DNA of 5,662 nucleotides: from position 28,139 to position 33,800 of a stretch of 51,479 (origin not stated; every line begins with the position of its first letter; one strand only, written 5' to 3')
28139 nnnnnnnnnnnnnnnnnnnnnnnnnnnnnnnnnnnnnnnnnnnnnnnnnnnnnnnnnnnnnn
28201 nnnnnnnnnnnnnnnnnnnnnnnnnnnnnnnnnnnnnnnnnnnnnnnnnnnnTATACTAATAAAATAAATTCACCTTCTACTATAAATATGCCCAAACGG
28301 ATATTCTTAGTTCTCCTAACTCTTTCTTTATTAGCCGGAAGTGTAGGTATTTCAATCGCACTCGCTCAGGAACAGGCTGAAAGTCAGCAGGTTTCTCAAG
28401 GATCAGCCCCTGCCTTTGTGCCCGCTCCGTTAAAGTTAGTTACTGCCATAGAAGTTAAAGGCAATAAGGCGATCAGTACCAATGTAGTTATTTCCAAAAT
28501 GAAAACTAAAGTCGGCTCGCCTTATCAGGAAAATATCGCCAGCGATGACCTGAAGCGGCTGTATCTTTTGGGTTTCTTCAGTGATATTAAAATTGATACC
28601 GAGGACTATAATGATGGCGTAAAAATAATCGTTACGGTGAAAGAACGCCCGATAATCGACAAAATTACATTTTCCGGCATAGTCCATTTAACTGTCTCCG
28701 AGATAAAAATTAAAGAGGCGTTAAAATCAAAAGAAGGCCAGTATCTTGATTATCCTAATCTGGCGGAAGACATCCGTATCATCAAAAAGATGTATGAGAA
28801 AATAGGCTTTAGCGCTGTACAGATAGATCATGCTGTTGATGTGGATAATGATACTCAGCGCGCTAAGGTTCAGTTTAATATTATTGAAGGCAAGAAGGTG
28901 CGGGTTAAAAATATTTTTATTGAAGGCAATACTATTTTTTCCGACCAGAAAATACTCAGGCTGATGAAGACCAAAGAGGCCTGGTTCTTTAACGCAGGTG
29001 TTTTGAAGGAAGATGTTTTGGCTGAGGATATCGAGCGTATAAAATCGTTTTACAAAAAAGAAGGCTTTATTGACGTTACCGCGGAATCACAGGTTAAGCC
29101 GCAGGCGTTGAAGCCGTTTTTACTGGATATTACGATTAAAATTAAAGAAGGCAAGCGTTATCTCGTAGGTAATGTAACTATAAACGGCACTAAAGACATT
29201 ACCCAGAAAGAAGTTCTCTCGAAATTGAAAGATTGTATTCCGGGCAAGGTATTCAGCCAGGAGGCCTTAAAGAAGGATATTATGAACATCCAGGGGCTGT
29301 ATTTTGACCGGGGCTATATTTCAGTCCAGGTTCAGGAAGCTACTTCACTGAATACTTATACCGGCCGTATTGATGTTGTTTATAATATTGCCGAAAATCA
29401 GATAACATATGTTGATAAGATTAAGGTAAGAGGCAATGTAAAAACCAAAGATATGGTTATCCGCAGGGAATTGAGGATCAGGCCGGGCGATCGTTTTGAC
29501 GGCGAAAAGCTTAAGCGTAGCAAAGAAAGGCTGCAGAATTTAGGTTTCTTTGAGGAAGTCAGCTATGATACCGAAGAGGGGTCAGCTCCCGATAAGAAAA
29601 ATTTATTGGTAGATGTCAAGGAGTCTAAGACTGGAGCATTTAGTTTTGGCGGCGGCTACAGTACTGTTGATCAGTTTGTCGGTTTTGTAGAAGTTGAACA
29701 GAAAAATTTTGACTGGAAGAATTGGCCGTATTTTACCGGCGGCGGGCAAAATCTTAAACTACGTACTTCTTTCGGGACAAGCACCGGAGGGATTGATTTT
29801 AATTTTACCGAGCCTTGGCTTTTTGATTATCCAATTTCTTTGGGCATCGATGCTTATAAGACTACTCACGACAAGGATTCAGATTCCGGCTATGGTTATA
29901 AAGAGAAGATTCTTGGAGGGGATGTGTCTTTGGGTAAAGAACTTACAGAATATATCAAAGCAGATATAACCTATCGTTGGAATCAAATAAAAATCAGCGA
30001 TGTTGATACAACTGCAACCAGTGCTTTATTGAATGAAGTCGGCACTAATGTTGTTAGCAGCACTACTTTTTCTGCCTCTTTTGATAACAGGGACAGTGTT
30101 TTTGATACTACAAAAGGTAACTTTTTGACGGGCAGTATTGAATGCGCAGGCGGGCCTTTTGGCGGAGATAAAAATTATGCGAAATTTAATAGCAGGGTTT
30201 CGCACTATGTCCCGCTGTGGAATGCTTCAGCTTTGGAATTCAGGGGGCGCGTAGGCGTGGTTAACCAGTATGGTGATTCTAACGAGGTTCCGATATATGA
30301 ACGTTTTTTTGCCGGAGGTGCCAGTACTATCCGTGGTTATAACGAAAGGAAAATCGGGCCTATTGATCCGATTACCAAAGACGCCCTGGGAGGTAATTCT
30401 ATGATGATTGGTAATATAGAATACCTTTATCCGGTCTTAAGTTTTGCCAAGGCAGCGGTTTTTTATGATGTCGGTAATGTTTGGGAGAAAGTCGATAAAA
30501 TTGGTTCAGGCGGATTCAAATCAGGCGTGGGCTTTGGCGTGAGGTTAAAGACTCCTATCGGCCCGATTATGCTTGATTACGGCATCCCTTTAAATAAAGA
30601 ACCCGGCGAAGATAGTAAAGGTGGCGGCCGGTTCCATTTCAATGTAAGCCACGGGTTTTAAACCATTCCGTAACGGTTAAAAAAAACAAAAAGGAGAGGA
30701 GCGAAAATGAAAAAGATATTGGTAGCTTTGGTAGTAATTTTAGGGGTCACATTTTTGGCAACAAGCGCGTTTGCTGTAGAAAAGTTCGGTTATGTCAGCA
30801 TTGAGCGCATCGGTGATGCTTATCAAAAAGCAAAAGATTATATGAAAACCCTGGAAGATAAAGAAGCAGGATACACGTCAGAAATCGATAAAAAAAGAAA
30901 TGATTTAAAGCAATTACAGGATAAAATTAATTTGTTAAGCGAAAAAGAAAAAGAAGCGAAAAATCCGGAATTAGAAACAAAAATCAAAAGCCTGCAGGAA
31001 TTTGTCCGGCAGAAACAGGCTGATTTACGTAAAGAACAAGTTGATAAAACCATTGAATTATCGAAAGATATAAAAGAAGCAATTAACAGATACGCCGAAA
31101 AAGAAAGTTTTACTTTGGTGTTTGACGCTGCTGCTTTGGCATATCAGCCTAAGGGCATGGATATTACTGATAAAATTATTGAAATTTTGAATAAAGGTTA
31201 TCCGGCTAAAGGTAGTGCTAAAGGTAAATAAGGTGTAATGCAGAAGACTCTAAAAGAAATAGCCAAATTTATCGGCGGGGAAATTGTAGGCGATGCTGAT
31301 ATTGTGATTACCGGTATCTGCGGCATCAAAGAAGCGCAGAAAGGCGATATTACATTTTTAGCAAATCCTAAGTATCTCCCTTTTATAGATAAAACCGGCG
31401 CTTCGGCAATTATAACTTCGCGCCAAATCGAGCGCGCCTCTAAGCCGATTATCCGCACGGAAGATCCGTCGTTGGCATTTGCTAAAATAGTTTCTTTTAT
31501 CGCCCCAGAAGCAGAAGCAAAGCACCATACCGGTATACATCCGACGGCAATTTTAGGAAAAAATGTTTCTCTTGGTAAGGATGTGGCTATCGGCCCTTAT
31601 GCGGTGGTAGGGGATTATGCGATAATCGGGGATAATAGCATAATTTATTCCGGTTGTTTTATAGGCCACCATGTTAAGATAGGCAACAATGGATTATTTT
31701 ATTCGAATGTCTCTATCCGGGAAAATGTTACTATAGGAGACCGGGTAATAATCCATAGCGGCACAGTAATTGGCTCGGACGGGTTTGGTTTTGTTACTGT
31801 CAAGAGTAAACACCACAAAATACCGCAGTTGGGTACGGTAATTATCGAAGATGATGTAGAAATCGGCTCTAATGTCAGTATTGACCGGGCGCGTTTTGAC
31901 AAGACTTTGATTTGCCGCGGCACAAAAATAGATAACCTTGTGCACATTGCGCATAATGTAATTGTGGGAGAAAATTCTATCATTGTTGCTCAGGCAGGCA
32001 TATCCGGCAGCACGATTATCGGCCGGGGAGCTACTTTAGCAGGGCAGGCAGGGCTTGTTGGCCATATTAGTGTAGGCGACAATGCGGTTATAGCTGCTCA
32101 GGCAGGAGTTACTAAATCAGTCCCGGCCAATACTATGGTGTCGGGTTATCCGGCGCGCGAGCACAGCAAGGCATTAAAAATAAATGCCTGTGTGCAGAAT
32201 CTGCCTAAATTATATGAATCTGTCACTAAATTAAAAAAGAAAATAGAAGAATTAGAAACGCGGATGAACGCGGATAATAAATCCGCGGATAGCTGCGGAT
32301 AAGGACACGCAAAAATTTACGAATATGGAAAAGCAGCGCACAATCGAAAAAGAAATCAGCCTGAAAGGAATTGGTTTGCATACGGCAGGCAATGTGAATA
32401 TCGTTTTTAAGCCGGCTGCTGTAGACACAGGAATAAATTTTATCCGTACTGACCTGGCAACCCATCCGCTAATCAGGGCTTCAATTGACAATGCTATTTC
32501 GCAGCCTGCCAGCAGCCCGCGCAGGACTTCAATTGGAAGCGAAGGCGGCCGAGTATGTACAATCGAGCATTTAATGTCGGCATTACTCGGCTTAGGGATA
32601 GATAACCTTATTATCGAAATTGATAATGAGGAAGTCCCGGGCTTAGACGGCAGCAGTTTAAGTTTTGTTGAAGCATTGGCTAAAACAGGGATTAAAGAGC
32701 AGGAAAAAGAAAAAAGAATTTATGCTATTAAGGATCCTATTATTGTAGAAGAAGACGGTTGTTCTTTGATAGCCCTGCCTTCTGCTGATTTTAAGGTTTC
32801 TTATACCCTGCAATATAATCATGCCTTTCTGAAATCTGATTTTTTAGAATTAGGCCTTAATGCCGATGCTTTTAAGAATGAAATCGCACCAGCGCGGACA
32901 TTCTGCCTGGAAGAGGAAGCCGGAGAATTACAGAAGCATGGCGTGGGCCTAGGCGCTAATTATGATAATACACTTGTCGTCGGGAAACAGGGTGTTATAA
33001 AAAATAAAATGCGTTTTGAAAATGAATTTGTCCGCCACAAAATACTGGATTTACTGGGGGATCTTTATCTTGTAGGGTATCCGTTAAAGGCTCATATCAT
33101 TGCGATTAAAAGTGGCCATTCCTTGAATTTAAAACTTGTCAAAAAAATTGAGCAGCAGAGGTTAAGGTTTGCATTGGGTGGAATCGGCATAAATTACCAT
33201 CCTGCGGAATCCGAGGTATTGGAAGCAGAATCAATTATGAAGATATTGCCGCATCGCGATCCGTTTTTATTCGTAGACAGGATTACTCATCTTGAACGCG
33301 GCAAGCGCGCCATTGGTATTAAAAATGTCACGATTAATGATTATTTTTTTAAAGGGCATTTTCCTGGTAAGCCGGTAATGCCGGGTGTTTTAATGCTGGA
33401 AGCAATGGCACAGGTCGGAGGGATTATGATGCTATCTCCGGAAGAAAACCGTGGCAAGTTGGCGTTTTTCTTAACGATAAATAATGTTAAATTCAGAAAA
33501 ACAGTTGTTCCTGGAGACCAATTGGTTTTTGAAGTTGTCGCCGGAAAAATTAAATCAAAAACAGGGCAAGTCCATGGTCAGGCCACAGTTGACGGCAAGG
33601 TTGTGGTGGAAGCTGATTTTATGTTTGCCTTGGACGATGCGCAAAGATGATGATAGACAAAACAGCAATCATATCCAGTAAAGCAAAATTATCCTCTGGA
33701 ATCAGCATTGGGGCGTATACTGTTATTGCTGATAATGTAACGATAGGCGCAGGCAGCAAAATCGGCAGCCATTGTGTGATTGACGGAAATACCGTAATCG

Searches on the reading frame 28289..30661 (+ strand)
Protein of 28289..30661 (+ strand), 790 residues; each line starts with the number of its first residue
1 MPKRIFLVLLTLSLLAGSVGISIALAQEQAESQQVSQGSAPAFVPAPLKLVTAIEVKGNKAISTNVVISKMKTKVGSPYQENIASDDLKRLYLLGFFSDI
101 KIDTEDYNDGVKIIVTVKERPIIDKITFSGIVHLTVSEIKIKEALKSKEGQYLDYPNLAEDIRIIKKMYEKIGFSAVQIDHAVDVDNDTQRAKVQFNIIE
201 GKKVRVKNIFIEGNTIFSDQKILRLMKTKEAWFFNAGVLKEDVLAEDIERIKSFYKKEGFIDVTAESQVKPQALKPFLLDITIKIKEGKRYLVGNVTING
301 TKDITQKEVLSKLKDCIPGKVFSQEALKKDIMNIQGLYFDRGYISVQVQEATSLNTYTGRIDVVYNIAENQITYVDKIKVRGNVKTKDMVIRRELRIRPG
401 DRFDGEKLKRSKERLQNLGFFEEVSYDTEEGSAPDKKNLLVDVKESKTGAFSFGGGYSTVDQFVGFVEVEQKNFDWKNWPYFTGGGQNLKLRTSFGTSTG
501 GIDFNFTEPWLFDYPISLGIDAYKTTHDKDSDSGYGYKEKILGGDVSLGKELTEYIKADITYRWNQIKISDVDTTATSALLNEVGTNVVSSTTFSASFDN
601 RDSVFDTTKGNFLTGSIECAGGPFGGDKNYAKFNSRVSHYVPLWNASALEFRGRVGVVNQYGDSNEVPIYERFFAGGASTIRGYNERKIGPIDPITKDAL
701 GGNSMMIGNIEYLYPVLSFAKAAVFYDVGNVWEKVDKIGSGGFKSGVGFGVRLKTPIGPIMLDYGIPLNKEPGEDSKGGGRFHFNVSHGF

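Call 16: search_protein_families(library=pfam, proteins=[window:28289-30661:+], max_evalue=0.00001)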
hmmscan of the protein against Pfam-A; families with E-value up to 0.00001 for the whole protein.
window:28289-30661:+ (790 aa): 4 families
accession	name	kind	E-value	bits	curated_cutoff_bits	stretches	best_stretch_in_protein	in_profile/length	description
PF01103.29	Omp85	-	1.8e-66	225.3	24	1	482-790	2-325/325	Omp85 superfamily domain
PF07244.20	POTRA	-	8.4e-63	209.5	21.3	5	374-445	2-78/79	Surface antigen variable number repeat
PF08478.15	POTRA_1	-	3.8e-07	30.8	23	0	376-419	4-47/69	POTRA domain, FtsQ-type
PF25282.1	POTRA1_3_Toc75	-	7.8e-07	29.7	27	0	384-434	38-87/99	Toc75-like, POTRA domain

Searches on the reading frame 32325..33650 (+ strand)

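Call 16: search_protein_families(library=pfam, proteins=[window:32325-33650:+], max_evalue=0.00001)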
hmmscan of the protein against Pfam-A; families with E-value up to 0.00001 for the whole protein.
window:32325-33650:+ (441 aa): 2 families
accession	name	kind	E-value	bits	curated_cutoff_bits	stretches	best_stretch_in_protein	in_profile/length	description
PF03331.19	LpxC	-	3.5e-92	309.1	27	1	4-275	1-266/268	UDP-3-O-acyl N-acetylglycosamine deacetylase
PF07977.19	FabA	-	3.7e-35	121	23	1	308-430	1-137/138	FabA-like domain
